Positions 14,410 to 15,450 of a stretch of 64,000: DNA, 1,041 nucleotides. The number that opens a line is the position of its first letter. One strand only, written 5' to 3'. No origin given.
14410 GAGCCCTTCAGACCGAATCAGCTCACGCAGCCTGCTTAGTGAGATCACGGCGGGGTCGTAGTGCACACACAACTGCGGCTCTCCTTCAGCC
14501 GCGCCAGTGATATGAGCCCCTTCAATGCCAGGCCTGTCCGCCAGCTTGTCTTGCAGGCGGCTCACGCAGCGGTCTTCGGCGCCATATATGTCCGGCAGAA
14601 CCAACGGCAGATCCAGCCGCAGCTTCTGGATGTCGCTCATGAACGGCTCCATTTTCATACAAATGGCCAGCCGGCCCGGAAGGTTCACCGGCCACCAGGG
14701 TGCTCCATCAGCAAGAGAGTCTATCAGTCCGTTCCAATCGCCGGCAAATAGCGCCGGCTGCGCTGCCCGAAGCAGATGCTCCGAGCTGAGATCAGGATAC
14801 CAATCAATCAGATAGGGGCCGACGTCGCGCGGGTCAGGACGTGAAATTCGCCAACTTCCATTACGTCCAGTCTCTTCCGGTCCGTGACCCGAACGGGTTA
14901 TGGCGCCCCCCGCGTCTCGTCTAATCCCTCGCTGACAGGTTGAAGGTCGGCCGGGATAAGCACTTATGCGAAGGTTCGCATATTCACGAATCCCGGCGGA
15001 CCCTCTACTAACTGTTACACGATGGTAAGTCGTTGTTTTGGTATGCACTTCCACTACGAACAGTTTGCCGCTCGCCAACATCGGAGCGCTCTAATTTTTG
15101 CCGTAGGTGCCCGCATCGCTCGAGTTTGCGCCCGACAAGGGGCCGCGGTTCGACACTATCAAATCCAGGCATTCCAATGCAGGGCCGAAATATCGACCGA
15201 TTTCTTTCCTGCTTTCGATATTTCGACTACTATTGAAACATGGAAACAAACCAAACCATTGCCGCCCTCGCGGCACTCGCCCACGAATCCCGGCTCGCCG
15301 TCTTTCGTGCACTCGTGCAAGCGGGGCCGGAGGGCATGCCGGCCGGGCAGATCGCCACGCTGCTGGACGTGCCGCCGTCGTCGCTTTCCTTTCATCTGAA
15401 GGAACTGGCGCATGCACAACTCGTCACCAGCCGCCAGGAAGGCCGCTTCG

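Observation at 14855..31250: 87-bp near-perfect direct repeats bracket the 16.3-kb ars + cop block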

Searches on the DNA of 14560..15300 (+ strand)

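Call 8: search_dna_similar(query=window:14855-14941:+, collection=plasmids, mode=distant, max_rows=40)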
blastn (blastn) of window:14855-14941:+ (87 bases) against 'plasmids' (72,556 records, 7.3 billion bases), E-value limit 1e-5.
Records with a match: 22; places in all: 29; records where one place covers at least 80% of the query: 22.
Best place of each record, by identity: >=99% 6; 95-99% 4; 80-90% 8; 60-80% 4.
By first word of the organism name: Burkholderia 18; Caballeronia 2; Paraburkholderia 2.
By predicted mobility (MOB-suite, as given by PLSDB): conjugative 9; non-mobilizable 8; mobilizable 5.
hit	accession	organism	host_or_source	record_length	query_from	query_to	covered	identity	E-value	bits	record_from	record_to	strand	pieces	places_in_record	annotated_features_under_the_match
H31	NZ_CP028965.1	Burkholderia sp. IDO3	pure strain,reactor sludge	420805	1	87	100%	100.0%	1e-36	158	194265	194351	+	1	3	none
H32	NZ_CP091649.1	Burkholderia aenigmatica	-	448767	1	87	100%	100.0%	1e-36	158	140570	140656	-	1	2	none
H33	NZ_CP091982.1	Burkholderia vietnamiensis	Homo sapiens,clinical isolate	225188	1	87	100%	100.0%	1e-36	158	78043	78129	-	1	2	none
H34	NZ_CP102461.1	Burkholderia multivorans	Homo sapiens,pure culture,CF throat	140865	1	87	100%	100.0%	1e-36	158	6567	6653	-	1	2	none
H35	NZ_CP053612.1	Burkholderia sp. MBR-1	-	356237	1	87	100%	100.0%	1e-36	158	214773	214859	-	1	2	none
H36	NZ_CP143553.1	Burkholderia multivorans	Homo sapiens,bronchoalveolar lavage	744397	1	87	100%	100.0%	1e-36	158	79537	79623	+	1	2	none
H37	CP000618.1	Burkholderia vietnamiensis G4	-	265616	1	87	100%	95.4%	3e-31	140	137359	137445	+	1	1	conserved hypothetical protein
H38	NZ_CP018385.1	Burkholderia pseudomallei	Homo sapiens,clinical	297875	1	87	100%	95.4%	3e-31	140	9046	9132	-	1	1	hypothetical protein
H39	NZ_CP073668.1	Burkholderia contaminans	Homo sapiens,blood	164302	1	87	100%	95.4%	3e-31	140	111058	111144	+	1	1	hypothetical protein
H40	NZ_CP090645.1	Burkholderia contaminans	sheep,milk,milk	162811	1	87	100%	95.4%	3e-31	140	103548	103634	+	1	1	hypothetical protein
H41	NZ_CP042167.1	Burkholderia contaminans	soil,soil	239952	2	87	99%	84.9%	3e-18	98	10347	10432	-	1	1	hypothetical protein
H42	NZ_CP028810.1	Burkholderia contaminans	genomic DNA,the respiratory tract of a ...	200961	2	87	99%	84.9%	3e-18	98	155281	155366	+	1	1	hypothetical protein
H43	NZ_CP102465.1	Burkholderia contaminans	Homo sapiens,pure culture,sputum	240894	2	87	99%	84.9%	3e-18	98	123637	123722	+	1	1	hypothetical protein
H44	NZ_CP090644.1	Burkholderia contaminans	sheep,milk,milk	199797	2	87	99%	84.9%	3e-18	98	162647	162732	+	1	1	hypothetical protein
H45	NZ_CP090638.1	Burkholderia contaminans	pharmaceutical solution,pharmaceutical ...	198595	2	87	99%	84.9%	3e-18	98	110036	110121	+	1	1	hypothetical protein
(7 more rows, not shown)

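Call 9: get_annotated_region(hit=H37, flank=9000)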
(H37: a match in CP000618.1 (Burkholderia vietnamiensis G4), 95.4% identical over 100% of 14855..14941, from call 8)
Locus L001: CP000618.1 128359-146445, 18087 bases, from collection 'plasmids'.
description: Burkholderia vietnamiensis G4 plasmid pBVIE02, complete sequence
organism: Burkholderia vietnamiensis G4 (NCBI taxid 269482)
taxonomy: Bacteria; Pseudomonadota; Betaproteobacteria; Burkholderiales; Burkholderiaceae; Burkholderia; Burkholderia vietnamiensis; Burkholderia vietnamiensis G4
host: -; source: -; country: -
typing (MOB-suite, as given by PLSDB): conjugative; relaxase MOBH; mating-pair formation MPF_T
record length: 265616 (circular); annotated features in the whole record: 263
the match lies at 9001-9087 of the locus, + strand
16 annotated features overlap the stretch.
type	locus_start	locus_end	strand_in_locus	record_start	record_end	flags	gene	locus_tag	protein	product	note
CDS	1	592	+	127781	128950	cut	-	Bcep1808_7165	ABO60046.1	amino acid/amide ABC transporter membrane protein 2, HAAT family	-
CDS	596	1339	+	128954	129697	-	-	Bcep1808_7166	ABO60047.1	ABC transporter related protein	-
CDS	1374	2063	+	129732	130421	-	-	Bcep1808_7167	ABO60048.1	amino acid/amide ABC transporter ATP-binding protein 2, HAAT family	-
CDS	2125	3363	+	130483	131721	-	-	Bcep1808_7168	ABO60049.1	Formamidase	-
CDS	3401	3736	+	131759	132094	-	-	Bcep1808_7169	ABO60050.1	putative regulatory protein, FmdB family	-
CDS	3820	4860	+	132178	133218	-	-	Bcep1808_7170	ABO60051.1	Nitrilase/cyanide hydratase and apolipoprotein N-acyltransferase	-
CDS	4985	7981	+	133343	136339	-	-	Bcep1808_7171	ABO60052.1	transposase Tn3 family protein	-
CDS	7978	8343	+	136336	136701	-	-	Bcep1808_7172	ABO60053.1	TnpC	-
CDS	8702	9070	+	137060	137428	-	-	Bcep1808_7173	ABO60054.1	conserved hypothetical protein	-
CDS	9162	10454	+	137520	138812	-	-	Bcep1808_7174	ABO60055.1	outer membrane efflux protein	-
CDS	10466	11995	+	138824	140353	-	-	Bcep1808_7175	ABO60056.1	efflux transporter, RND family, MFP subunit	-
CDS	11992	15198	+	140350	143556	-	-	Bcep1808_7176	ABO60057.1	heavy metal efflux pump, CzcA family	-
CDS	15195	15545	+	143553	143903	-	-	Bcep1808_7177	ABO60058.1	efflux transporter, RND family, MFP subunit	-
CDS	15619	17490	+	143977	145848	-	-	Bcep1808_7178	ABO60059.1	Protein-disulfide reductase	-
CDS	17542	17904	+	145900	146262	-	-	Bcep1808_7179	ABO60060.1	hypothetical protein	-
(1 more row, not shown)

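Call 10: get_annotated_region(hit=H38, flank=9000)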
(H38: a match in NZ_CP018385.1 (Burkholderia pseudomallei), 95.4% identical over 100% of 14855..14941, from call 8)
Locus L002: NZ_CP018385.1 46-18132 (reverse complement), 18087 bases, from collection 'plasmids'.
description: Burkholderia pseudomallei strain 2008724860 plasmid p1, complete sequence
organism: Burkholderia pseudomallei (NCBI taxid 28450)
taxonomy: Bacteria; Pseudomonadota; Betaproteobacteria; Burkholderiales; Burkholderiaceae; Burkholderia; Burkholderia pseudomallei
host: -; source: Homo sapiens,clinical; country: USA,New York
typing (MOB-suite, as given by PLSDB): non-mobilizable; replicon rep_cluster_210
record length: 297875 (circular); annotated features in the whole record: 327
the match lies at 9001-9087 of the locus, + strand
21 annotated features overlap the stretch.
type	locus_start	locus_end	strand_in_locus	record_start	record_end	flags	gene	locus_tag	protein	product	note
CDS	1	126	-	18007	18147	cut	-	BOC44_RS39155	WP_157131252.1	hypothetical protein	-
CDS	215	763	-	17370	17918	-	-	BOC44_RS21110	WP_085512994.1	hypothetical protein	-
CDS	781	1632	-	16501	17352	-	-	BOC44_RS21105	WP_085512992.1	class I SAM-dependent methyltransferase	-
CDS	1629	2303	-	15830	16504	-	-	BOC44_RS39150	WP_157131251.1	hypothetical protein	-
CDS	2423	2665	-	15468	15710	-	-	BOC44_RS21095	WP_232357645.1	hypothetical protein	-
CDS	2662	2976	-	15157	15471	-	-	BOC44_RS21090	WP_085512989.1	H-NS histone family protein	-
CDS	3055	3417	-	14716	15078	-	-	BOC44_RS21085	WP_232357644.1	hypothetical protein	-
CDS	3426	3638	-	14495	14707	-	-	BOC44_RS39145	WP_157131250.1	hypothetical protein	-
CDS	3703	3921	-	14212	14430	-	-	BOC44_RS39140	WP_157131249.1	hypothetical protein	-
CDS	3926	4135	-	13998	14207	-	-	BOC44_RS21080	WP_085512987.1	hypothetical protein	-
CDS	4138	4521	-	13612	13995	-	-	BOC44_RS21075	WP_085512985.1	hypothetical protein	-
CDS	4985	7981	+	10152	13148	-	-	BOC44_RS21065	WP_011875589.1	Tn3 family transposase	-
CDS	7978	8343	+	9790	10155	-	tnpC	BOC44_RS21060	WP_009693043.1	Tn3 family transposase post-transcriptional regulator TnpC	-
CDS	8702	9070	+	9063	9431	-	-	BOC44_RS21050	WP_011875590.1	hypothetical protein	-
CDS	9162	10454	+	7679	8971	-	-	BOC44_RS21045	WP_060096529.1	TolC family protein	GO:0055085 - transmembrane transport [Evidence IEA]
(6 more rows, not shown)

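Call 11: get_annotated_region(hit=H39, flank=9000)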
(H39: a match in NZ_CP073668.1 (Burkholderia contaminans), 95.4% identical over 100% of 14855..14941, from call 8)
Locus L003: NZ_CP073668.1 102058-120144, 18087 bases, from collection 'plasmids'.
description: Burkholderia contaminans strain toggle1 plasmid unnamed3, complete sequence
organism: Burkholderia contaminans (NCBI taxid 488447)
taxonomy: Bacteria; Pseudomonadota; Betaproteobacteria; Burkholderiales; Burkholderiaceae; Burkholderia; Burkholderia contaminans
host: -; source: Homo sapiens,blood; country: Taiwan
typing (MOB-suite, as given by PLSDB): non-mobilizable
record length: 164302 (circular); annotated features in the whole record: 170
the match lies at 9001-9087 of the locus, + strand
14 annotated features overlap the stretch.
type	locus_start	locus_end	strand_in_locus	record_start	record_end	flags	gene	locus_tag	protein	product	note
CDS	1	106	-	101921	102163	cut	-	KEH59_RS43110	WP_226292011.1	hypothetical protein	-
CDS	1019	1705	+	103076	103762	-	parA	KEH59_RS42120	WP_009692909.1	ParA family partition ATPase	-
CDS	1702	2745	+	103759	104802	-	-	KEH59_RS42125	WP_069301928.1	ParB/RepB/Spo0J family partition protein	GO:0007059 - chromosome segregation [Evidence IEA]; GO:0000910 - cytokinesis [Evidence IEA]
CDS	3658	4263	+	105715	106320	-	-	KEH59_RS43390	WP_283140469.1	replication protein RepA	-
CDS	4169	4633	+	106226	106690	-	-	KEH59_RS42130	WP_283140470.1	replication protein RepA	-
CDS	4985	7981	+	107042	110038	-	-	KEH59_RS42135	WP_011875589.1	Tn3 family transposase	-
CDS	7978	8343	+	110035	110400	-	tnpC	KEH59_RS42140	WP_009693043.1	Tn3 family transposase post-transcriptional regulator TnpC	-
CDS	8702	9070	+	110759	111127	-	-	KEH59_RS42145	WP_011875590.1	hypothetical protein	-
CDS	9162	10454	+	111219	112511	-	-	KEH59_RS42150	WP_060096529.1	TolC family protein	GO:0055085 - transmembrane transport [Evidence IEA]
CDS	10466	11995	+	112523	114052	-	-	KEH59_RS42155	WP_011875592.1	efflux RND transporter periplasmic adaptor subunit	GO:0006810 - transport [Evidence IEA]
CDS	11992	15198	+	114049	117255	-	-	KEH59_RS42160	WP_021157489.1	efflux RND transporter permease subunit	-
CDS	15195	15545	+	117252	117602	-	-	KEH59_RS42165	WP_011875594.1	copper-binding protein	-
CDS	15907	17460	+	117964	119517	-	istA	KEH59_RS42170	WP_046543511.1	IS21 family transposase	-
CDS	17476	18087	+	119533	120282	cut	istB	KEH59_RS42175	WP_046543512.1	IS21-like element helper ATPase IstB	-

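Call 13: get_annotated_region(hit=H34, flank=8000)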
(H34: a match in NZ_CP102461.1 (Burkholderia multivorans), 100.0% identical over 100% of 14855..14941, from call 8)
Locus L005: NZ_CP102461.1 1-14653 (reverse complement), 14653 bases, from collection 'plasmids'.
description: Burkholderia multivorans strain NML180963 plasmid unnamed1, complete sequence
organism: Burkholderia multivorans (NCBI taxid 87883)
taxonomy: Bacteria; Pseudomonadota; Betaproteobacteria; Burkholderiales; Burkholderiaceae; Burkholderia; Burkholderia multivorans
host: -; source: Homo sapiens,pure culture,CF throat; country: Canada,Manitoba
typing (MOB-suite, as given by PLSDB): mobilizable; replicon rep_cluster_1474; relaxase MOBP
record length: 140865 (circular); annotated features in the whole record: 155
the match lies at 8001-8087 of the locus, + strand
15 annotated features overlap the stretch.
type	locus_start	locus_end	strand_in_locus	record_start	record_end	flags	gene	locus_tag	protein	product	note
CDS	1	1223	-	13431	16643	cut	-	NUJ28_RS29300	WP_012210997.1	CusA/CzcA family heavy metal efflux RND transporter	-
CDS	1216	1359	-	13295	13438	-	-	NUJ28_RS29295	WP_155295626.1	hypothetical protein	-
CDS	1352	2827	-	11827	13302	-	-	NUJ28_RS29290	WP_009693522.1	efflux RND transporter periplasmic adaptor subunit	GO:0006810 - transport [Evidence IEA]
CDS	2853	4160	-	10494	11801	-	-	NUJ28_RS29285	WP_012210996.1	TolC family protein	GO:0055085 - transmembrane transport [Evidence IEA]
CDS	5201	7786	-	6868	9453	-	-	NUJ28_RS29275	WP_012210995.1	heavy metal translocating P-type ATPase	-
CDS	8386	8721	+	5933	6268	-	-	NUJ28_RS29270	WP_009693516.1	metalloregulator ArsR/SmtB family transcription factor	GO:0006355 - regulation of DNA-templated transcription [Evidence IEA]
CDS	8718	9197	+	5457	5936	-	-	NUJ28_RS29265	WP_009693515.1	ArsI/CadI family heavy metal resistance metalloenzyme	-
CDS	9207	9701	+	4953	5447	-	-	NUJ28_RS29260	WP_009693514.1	arsenate reductase ArsC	-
CDS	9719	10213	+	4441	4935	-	-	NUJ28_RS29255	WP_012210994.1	arsenate reductase ArsC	-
CDS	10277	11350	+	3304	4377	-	arsB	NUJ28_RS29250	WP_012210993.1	ACR3 family arsenite efflux transporter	-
CDS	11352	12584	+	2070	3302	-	-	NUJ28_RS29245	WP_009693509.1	MFS transporter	GO:0055085 - transmembrane transport [Evidence IEA]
CDS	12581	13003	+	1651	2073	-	arsC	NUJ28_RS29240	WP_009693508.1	arsenate reductase (glutaredoxin)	-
CDS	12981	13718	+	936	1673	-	arsH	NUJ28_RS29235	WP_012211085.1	arsenical resistance protein ArsH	-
CDS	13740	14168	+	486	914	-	arsN2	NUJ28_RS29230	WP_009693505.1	arsenic resistance N-acetyltransferase ArsN2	-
CDS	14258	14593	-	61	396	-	-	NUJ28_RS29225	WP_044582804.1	DUF305 domain-containing protein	-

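Call 14: search_dna_similar(query=window:14560-15260:+, collection=plasmids, mode=distant, max_rows=40)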
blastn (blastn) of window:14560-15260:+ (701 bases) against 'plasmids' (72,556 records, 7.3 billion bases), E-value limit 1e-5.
Records with a match: 27; places in all: 41; records where one place covers at least 80% of the query: 6.
Best place of each record, by identity: >=99% 6; 90-95% 5; 80-90% 12; 60-80% 4.
By first word of the organism name: Burkholderia 22; Paraburkholderia 2; Caballeronia 1; Cupriavidus 1; Ralstonia 1.
By predicted mobility (MOB-suite, as given by PLSDB): conjugative 12; non-mobilizable 9; mobilizable 6.
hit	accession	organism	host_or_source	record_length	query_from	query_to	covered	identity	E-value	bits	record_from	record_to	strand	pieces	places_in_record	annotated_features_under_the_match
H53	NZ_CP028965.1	Burkholderia sp. IDO3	pure strain,reactor sludge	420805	1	701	100%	100.0%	0e+0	1265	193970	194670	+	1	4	heavy metal translocating P-type ATPase | metalloregulator ArsR/SmtB family transcription factor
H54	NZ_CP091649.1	Burkholderia aenigmatica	-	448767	1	701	100%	100.0%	0e+0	1265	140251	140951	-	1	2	heavy metal translocating P-type ATPase | metalloregulator ArsR/SmtB family transcription factor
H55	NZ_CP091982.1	Burkholderia vietnamiensis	Homo sapiens,clinical isolate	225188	1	701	100%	100.0%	0e+0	1265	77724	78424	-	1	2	heavy metal translocating P-type ATPase | metalloregulator ArsR/SmtB family transcription factor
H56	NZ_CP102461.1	Burkholderia multivorans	Homo sapiens,pure culture,CF throat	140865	1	701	100%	100.0%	0e+0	1265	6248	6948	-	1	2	heavy metal translocating P-type ATPase | metalloregulator ArsR/SmtB family transcription factor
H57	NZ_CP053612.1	Burkholderia sp. MBR-1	-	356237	1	701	100%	100.0%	0e+0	1265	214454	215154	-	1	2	heavy metal translocating P-type ATPase | metalloregulator ArsR/SmtB family transcription factor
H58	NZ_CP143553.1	Burkholderia multivorans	Homo sapiens,bronchoalveolar lavage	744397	1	701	100%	100.0%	0e+0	1265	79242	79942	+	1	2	heavy metal translocating P-type ATPase | metalloregulator ArsR/SmtB family transcription factor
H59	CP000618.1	Burkholderia vietnamiensis G4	-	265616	293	382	13%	94.4%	3e-30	141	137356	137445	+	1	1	conserved hypothetical protein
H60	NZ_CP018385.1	Burkholderia pseudomallei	Homo sapiens,clinical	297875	293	382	13%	94.4%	3e-30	141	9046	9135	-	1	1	hypothetical protein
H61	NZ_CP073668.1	Burkholderia contaminans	Homo sapiens,blood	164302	293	382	13%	94.4%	3e-30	141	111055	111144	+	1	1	hypothetical protein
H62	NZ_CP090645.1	Burkholderia contaminans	sheep,milk,milk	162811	293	382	13%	94.4%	3e-30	141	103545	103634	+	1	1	hypothetical protein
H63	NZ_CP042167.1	Burkholderia contaminans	soil,soil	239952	297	382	12%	84.9%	3e-17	98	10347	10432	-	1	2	hypothetical protein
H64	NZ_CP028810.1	Burkholderia contaminans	genomic DNA,the respiratory tract of a ...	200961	297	382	12%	84.9%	3e-17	98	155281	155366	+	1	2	hypothetical protein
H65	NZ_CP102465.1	Burkholderia contaminans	Homo sapiens,pure culture,sputum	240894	297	382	12%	84.9%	3e-17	98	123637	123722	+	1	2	hypothetical protein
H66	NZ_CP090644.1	Burkholderia contaminans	sheep,milk,milk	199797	297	382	12%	84.9%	3e-17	98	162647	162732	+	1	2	hypothetical protein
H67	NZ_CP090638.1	Burkholderia contaminans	pharmaceutical solution,pharmaceutical ...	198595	297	382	12%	84.9%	3e-17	98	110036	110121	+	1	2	hypothetical protein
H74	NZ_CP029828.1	Burkholderia sp. JP2-270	sigle cell,rice rhizosphere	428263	379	447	10%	81.2%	6e-8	67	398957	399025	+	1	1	none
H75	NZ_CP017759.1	Cupriavidus necator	whole organism,soil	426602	381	448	10%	79.4%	2e-6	61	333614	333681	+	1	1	none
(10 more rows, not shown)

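Call 20: get_annotated_region(hit=H75, flank=5000)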
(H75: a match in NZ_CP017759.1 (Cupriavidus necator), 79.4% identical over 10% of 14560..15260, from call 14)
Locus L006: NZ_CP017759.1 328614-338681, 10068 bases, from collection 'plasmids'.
description: Cupriavidus necator strain NH9 plasmid pENH92, complete sequence
organism: Cupriavidus necator (NCBI taxid 106590)
taxonomy: Bacteria; Pseudomonadota; Betaproteobacteria; Burkholderiales; Burkholderiaceae; Cupriavidus; Cupriavidus necator
host: -; source: whole organism,soil; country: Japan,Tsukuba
typing (MOB-suite, as given by PLSDB): non-mobilizable; mating-pair formation MPF_F
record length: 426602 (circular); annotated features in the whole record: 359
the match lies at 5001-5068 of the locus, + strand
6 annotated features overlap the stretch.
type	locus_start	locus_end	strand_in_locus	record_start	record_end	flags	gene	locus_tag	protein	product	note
CDS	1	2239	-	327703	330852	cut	-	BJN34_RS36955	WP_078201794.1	error-prone DNA polymerase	-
CDS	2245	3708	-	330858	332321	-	-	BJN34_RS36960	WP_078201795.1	DNA polymerase Y family protein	-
CDS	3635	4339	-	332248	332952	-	imuA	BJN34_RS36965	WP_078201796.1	translesion DNA synthesis-associated protein ImuA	GO:0051782 - negative regulation of cell division [Evidence IEA]; GO:0009432 - SOS response [Evidence IEA]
CDS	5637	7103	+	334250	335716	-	-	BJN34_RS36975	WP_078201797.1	ATP-binding protein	-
CDS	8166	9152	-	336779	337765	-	-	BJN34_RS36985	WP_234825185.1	DNA-binding protein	-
CDS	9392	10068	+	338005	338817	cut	-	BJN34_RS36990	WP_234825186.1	DUF6884 domain-containing protein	-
